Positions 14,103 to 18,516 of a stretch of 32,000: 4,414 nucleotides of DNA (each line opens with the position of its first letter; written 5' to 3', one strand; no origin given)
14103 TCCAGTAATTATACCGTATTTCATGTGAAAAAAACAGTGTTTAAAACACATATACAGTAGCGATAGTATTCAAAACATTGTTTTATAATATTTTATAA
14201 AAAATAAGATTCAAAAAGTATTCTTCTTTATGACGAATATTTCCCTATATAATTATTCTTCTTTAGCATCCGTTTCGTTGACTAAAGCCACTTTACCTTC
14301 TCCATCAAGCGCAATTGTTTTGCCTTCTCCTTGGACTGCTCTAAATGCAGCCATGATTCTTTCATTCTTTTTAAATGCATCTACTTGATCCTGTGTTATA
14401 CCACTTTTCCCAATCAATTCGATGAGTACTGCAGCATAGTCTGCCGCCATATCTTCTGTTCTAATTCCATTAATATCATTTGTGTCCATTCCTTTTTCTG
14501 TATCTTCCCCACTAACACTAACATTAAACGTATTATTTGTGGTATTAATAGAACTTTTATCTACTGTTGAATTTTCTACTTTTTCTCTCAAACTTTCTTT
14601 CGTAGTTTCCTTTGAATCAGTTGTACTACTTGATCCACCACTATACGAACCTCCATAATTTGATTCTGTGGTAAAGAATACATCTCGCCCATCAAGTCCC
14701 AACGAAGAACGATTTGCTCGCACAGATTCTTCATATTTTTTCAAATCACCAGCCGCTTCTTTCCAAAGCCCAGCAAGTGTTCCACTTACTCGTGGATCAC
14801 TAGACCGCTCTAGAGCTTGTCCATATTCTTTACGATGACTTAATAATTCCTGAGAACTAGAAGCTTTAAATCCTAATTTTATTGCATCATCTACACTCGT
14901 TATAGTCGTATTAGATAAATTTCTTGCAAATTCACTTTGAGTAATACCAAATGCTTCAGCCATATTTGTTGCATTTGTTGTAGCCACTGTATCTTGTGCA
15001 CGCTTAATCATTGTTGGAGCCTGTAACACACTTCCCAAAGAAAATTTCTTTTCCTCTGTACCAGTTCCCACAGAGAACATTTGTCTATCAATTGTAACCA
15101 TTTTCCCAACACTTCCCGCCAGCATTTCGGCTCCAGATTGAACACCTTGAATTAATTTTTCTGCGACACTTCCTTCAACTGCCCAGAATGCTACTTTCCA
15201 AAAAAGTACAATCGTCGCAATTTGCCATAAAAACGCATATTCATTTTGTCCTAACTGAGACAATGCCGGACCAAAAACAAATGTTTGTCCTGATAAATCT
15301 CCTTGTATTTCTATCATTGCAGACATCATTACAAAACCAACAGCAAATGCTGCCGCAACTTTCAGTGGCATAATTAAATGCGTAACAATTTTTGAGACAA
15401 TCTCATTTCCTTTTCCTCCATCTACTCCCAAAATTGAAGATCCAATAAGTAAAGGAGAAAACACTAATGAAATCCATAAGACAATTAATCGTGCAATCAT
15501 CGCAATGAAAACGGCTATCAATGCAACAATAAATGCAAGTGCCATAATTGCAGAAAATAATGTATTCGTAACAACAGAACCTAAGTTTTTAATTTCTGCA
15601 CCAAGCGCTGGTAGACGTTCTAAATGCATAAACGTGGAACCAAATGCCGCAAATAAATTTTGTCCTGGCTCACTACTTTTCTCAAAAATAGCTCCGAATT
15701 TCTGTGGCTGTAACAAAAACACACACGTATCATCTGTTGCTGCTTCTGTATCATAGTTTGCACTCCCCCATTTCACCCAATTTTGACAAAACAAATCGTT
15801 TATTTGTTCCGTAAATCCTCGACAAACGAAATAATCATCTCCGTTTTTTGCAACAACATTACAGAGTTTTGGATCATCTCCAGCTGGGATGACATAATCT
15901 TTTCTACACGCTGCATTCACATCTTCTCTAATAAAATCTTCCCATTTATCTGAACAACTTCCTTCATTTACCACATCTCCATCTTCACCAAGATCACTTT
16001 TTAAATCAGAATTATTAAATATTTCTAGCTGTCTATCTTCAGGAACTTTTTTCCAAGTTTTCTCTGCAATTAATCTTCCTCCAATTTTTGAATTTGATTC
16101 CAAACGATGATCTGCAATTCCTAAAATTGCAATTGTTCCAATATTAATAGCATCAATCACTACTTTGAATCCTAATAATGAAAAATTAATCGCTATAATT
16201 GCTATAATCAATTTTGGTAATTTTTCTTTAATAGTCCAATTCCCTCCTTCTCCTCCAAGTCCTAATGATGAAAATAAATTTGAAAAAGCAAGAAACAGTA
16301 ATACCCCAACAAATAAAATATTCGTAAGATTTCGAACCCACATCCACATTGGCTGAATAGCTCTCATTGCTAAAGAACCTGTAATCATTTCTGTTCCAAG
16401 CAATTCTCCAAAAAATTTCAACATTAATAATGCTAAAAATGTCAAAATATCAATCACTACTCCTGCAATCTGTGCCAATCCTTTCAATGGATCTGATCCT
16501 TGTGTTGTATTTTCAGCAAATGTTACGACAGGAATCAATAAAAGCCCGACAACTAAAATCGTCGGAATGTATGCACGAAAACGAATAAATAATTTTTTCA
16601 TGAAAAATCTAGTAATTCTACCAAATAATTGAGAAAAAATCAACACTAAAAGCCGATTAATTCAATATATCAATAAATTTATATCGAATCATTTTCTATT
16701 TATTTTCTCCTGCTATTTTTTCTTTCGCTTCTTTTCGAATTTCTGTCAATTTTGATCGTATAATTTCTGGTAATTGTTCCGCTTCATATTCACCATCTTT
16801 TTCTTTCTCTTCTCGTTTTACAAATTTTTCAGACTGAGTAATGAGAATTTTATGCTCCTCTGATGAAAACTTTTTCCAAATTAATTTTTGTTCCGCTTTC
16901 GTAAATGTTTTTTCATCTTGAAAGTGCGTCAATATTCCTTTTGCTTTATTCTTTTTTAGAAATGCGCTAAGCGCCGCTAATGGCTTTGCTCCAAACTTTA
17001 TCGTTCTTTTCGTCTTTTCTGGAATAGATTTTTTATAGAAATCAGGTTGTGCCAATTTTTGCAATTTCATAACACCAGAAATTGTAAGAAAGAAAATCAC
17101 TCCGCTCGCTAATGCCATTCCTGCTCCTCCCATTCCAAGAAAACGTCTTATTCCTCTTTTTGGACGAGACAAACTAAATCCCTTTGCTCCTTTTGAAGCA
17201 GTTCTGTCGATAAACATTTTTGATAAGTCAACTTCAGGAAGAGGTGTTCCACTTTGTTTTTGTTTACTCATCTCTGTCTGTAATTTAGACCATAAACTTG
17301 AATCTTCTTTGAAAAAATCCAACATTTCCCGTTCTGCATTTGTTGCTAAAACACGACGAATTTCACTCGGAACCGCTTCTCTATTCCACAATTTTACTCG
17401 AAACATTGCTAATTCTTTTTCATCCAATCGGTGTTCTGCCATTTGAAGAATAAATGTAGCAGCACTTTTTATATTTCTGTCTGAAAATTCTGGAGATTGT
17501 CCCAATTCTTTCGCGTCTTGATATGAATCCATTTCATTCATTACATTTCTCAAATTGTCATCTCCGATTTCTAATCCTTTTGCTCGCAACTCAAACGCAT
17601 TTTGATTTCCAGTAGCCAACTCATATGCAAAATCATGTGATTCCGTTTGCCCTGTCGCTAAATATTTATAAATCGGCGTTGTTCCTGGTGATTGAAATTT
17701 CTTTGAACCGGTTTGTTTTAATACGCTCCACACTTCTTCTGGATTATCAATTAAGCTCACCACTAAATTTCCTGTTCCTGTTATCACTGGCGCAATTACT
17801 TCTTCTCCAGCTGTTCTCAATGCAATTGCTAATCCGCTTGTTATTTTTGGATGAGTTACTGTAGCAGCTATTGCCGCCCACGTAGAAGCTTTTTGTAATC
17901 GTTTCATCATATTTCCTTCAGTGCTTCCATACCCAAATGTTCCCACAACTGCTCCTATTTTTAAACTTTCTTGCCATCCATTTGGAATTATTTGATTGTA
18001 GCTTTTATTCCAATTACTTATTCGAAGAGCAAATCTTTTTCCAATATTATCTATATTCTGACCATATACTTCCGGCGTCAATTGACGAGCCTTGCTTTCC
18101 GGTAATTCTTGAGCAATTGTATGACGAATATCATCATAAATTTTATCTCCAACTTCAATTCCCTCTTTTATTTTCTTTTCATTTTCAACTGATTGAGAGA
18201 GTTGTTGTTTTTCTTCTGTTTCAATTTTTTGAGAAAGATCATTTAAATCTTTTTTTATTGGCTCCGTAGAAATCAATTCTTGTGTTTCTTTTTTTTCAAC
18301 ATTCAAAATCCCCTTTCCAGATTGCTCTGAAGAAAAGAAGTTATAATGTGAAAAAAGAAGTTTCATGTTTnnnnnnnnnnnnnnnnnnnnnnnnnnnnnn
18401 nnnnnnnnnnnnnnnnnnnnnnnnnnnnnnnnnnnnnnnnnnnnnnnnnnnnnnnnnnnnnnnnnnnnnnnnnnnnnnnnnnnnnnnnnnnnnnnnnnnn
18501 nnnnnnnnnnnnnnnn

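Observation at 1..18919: Co-directional block of five large or unknown envelope genes may form an uncharacterised cell-surface or host-contact system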

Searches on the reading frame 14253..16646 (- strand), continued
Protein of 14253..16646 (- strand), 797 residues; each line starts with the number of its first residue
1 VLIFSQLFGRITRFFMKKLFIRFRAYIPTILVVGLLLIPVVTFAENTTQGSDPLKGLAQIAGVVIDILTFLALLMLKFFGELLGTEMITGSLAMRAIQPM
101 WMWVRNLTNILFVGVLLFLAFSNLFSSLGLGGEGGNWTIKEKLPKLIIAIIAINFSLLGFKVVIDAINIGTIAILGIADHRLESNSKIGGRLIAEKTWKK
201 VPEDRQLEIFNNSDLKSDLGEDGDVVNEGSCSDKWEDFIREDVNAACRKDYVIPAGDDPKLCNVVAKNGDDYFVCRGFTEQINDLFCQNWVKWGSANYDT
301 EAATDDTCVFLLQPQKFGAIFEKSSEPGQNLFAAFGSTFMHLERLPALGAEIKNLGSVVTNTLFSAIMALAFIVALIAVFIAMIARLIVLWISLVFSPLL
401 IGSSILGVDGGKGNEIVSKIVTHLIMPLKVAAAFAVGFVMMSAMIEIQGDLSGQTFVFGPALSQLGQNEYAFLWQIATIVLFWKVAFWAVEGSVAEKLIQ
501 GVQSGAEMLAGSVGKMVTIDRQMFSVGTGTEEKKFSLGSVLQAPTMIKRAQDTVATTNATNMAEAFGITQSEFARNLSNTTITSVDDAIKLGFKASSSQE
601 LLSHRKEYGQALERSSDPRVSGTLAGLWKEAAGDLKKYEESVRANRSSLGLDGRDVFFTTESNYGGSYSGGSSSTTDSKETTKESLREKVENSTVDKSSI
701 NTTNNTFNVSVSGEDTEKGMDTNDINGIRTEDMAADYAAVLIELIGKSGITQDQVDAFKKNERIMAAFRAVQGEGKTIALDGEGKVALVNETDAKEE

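Call 127: find_encoding_contigs(protein=P0176, flank=10000, max_places=3)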
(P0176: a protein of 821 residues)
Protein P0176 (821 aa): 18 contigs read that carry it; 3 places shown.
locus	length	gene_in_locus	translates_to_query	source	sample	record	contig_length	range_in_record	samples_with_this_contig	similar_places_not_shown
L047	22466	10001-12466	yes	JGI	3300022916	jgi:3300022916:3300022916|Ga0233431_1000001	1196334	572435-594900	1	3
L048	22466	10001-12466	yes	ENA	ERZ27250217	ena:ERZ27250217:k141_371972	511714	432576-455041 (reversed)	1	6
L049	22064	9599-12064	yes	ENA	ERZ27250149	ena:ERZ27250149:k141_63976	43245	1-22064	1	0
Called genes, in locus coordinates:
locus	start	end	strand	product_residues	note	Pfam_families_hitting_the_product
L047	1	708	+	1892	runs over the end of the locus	PF00648:Peptidase_C2 (weak)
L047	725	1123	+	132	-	-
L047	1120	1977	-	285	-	PF02673:BacA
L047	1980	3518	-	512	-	PF02142:MGS, PF01808:AICARFT_IMPCHas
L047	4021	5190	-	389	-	PF01476:LysM, PF01551:Peptidase_M23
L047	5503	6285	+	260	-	-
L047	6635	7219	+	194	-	-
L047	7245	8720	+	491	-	-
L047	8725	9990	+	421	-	-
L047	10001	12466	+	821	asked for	-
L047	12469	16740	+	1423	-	-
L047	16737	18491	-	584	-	PF07973:tRNA_SAD, PF00587:tRNA-synt_2b, PF03129:HGTP_anticodon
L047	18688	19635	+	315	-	PF02463:SMC_N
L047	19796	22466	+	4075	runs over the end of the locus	PF03160:Calx-beta (faint), PF13715:CarbopepD_reg_2 (faint), PF13205:Big_5, PF13620:CarboxypepD_reg (weak), PF07210:DUF1416 (faint), PF13620:CarboxypepD_reg, PF00395:SLH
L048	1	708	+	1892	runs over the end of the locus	PF00648:Peptidase_C2 (weak)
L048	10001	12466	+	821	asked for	-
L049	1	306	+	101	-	?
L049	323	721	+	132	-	-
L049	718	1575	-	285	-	PF02673:BacA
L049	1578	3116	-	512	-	PF02142:MGS, PF01808:AICARFT_IMPCHas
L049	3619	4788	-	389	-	PF01476:LysM, PF01551:Peptidase_M23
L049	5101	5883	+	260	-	-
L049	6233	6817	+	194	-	-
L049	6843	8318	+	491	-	-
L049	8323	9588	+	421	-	-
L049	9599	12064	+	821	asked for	-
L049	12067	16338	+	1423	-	-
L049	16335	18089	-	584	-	PF07973:tRNA_SAD, PF00587:tRNA-synt_2b, PF03129:HGTP_anticodon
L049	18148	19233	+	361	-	PF02463:SMC_N, PF13175:AAA_15, PF13476:AAA_23, PF13514:AAA_27 (faint), PF13304:AAA_21 (faint)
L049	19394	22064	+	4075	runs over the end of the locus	PF03160:Calx-beta (faint), PF13715:CarbopepD_reg_2 (faint), PF13205:Big_5, PF13620:CarboxypepD_reg (weak), PF07210:DUF1416 (faint), PF13620:CarboxypepD_reg, PF00395:SLH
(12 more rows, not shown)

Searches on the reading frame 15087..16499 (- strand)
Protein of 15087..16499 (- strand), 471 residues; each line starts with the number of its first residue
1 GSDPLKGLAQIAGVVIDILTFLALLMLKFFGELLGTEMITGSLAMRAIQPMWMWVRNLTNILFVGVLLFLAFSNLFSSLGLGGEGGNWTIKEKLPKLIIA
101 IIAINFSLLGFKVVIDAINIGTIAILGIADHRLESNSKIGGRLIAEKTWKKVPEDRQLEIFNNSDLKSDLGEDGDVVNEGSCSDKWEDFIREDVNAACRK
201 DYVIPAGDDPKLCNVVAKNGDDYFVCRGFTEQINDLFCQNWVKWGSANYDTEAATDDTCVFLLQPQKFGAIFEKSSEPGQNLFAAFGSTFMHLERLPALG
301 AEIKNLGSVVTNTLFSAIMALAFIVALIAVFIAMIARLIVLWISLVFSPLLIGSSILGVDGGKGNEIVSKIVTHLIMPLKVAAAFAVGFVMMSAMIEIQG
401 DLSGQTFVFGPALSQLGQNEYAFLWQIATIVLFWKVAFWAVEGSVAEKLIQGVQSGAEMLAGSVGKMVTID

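Call 46: search_dna_similar(query=window:15087-16499:-, collection=plasmids, mode=protein, max_evalue=10, max_rows=30)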
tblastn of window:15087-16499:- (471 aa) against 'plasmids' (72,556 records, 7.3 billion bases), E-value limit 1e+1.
No match.
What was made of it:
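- Tried and rejected: tblastn of the g797 TM core against 72,556 plasmids found no match even at E 10 (call 46).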

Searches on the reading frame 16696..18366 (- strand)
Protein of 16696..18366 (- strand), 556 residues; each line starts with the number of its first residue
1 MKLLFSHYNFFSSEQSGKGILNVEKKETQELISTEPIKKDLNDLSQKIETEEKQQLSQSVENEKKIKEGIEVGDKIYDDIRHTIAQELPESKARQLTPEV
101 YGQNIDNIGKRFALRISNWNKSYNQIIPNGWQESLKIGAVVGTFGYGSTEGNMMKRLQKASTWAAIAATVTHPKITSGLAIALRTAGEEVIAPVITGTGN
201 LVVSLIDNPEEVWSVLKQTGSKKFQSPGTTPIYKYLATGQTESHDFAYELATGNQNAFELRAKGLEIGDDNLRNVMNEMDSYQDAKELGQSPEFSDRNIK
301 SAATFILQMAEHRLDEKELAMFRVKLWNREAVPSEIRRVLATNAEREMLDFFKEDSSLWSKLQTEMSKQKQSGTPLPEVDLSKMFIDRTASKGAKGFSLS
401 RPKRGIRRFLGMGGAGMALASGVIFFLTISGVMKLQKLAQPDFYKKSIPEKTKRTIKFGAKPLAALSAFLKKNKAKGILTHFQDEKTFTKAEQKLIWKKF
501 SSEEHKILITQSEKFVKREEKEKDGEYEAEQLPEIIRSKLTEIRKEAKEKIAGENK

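Call 5: search_protein_families(library=pfam, proteins=[window:16696-18366:-], max_evalue=0.1)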
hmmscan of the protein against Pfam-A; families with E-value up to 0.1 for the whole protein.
window:16696-18366:- (556 aa): 1 family
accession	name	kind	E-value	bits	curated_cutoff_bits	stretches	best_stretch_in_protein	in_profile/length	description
PF19954.5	EAD10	-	0.074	13.5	24.1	0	34-81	17-66/77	Effector-associated domain 10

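Call 7: search_protein_families(library=ncbifam, proteins=[window:16696-18366:-], max_evalue=0.1)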
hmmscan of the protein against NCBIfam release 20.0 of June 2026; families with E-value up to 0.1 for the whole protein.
window:16696-18366:- (556 aa): 0 families
